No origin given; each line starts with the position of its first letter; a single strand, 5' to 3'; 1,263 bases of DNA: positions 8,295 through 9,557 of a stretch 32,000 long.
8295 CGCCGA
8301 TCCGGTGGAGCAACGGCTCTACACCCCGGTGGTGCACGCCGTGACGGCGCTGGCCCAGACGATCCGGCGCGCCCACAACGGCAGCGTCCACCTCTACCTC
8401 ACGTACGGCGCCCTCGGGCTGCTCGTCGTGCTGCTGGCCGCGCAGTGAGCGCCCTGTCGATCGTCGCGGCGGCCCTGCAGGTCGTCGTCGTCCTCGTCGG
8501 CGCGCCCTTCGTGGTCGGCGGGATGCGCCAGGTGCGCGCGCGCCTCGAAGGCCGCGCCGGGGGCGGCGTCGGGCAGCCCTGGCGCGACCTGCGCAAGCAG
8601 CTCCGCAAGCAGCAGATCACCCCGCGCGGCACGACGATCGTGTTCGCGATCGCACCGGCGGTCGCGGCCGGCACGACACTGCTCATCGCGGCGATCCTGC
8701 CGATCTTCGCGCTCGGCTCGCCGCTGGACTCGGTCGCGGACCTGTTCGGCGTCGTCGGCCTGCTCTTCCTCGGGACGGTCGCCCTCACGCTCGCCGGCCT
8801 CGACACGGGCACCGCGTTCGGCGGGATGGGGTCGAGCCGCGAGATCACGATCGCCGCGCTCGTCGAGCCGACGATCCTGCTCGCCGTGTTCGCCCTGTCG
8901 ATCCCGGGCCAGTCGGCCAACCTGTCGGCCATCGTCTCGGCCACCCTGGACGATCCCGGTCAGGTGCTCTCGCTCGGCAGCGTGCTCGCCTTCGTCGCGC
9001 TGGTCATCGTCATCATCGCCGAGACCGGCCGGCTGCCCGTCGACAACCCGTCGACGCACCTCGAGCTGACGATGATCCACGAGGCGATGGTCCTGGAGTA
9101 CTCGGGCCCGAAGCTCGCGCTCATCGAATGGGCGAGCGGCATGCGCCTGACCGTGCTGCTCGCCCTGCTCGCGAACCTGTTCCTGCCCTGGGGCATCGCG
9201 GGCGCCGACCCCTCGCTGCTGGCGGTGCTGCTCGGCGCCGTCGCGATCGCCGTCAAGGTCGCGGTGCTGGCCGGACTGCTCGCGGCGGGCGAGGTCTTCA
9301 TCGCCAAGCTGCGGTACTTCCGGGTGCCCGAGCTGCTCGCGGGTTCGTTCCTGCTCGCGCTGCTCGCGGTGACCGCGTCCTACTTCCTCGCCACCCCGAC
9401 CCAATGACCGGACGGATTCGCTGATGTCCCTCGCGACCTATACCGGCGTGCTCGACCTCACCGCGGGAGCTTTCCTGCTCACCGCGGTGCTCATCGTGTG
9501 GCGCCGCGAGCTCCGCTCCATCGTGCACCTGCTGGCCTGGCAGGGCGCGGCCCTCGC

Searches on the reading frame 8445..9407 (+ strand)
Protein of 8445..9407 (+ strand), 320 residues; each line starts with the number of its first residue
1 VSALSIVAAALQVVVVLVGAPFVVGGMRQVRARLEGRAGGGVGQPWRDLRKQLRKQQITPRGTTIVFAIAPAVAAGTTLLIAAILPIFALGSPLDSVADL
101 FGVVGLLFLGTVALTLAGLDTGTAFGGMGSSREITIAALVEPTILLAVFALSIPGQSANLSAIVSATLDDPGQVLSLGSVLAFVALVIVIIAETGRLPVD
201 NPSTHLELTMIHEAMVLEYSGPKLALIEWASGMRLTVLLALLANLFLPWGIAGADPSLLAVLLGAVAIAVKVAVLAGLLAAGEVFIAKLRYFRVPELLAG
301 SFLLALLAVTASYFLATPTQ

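Call 10: search_protein_families(library=pfam, proteins=[window:8445-9407:+], max_evalue=0.01)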
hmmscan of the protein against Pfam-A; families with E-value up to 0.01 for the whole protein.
window:8445-9407:+ (320 aa): 1 family
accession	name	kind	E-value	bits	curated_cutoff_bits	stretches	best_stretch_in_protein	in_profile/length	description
PF00146.26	NADHdh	-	1.4e-39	136.7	27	1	11-308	6-292/298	NADH dehydrogenase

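Call 11: search_protein_families(library=ncbifam, proteins=[window:8445-9407:+], max_evalue=0.01)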
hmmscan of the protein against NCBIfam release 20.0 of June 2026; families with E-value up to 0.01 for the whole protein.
window:8445-9407:+ (320 aa): 5 families
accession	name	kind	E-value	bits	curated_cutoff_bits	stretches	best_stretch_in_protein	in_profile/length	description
NF004741.0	PRK06076.1-2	equivalog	1e-17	64.4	305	1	11-311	28-328/337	NADH-quinone oxidoreductase subunit NuoH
NF004740.0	PRK06076.1-1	equivalog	4.1e-12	46.3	399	1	12-257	21-267/325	NADH-quinone oxidoreductase subunit NuoH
NF004745.0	PRK06076.1-6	equivalog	1.7e-10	40.7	450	1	6-295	16-311/341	NADH-quinone oxidoreductase subunit NuoH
NF004742.0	PRK06076.1-3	equivalog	3.9e-09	36.2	531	1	11-291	30-322/356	NADH-quinone oxidoreductase subunit NuoH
NF004743.0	PRK06076.1-4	equivalog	3e-07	29.7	494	1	9-247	19-268/433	NADH-quinone oxidoreductase subunit NuoH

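Call 59: search_solved_structures(query=window:8445-9407:+, max_evalue=0.00001, show_alignments=4)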
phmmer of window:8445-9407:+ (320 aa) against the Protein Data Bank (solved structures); distinct sequences matched with E-value up to 0.00001: 12.
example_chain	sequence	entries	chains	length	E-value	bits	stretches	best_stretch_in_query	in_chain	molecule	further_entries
7z0s_D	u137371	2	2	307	3.9e-36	128.2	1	5-309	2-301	Formate hydrogenlyase subunit 4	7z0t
6cfw_M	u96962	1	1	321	2.2e-13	53.5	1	14-274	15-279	Mbh13 NADH dehydrogenase subunit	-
6u8y_M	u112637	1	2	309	3.2e-11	46.4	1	9-285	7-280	NADH dehydrogenase subunit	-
9grx_A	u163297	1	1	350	3.3e-09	39.8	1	13-247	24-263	NAD(P)H-quinone oxidoreductase subunit 1, chloroplastic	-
7wff_A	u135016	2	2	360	6.7e-09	38.8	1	10-254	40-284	NAD(P)H-quinone oxidoreductase subunit 1, chloroplastic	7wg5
7nyh_H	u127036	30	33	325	7.5e-08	35.3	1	5-248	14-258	NADH-quinone oxidoreductase subunit H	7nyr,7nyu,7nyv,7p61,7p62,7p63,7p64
7aqq_H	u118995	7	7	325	2e-07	33.9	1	9-293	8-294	NADH-ubiquinone oxidoreductase chain 1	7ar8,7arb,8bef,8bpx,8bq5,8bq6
7a23_H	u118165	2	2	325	2.1e-07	33.8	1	9-293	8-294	Nad1m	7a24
7ar7_H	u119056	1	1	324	2.7e-07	33.5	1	10-293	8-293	NADH-ubiquinone oxidoreductase chain 1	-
7eu3_A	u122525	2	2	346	3.5e-07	33.1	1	17-247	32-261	NAD(P)H-quinone oxidoreductase subunit 1, chloroplastic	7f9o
8e73_1M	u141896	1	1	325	8.9e-07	31.8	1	9-292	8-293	Nad1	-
6x89_1M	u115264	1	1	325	2.4e-06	30.4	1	9-292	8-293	NU1M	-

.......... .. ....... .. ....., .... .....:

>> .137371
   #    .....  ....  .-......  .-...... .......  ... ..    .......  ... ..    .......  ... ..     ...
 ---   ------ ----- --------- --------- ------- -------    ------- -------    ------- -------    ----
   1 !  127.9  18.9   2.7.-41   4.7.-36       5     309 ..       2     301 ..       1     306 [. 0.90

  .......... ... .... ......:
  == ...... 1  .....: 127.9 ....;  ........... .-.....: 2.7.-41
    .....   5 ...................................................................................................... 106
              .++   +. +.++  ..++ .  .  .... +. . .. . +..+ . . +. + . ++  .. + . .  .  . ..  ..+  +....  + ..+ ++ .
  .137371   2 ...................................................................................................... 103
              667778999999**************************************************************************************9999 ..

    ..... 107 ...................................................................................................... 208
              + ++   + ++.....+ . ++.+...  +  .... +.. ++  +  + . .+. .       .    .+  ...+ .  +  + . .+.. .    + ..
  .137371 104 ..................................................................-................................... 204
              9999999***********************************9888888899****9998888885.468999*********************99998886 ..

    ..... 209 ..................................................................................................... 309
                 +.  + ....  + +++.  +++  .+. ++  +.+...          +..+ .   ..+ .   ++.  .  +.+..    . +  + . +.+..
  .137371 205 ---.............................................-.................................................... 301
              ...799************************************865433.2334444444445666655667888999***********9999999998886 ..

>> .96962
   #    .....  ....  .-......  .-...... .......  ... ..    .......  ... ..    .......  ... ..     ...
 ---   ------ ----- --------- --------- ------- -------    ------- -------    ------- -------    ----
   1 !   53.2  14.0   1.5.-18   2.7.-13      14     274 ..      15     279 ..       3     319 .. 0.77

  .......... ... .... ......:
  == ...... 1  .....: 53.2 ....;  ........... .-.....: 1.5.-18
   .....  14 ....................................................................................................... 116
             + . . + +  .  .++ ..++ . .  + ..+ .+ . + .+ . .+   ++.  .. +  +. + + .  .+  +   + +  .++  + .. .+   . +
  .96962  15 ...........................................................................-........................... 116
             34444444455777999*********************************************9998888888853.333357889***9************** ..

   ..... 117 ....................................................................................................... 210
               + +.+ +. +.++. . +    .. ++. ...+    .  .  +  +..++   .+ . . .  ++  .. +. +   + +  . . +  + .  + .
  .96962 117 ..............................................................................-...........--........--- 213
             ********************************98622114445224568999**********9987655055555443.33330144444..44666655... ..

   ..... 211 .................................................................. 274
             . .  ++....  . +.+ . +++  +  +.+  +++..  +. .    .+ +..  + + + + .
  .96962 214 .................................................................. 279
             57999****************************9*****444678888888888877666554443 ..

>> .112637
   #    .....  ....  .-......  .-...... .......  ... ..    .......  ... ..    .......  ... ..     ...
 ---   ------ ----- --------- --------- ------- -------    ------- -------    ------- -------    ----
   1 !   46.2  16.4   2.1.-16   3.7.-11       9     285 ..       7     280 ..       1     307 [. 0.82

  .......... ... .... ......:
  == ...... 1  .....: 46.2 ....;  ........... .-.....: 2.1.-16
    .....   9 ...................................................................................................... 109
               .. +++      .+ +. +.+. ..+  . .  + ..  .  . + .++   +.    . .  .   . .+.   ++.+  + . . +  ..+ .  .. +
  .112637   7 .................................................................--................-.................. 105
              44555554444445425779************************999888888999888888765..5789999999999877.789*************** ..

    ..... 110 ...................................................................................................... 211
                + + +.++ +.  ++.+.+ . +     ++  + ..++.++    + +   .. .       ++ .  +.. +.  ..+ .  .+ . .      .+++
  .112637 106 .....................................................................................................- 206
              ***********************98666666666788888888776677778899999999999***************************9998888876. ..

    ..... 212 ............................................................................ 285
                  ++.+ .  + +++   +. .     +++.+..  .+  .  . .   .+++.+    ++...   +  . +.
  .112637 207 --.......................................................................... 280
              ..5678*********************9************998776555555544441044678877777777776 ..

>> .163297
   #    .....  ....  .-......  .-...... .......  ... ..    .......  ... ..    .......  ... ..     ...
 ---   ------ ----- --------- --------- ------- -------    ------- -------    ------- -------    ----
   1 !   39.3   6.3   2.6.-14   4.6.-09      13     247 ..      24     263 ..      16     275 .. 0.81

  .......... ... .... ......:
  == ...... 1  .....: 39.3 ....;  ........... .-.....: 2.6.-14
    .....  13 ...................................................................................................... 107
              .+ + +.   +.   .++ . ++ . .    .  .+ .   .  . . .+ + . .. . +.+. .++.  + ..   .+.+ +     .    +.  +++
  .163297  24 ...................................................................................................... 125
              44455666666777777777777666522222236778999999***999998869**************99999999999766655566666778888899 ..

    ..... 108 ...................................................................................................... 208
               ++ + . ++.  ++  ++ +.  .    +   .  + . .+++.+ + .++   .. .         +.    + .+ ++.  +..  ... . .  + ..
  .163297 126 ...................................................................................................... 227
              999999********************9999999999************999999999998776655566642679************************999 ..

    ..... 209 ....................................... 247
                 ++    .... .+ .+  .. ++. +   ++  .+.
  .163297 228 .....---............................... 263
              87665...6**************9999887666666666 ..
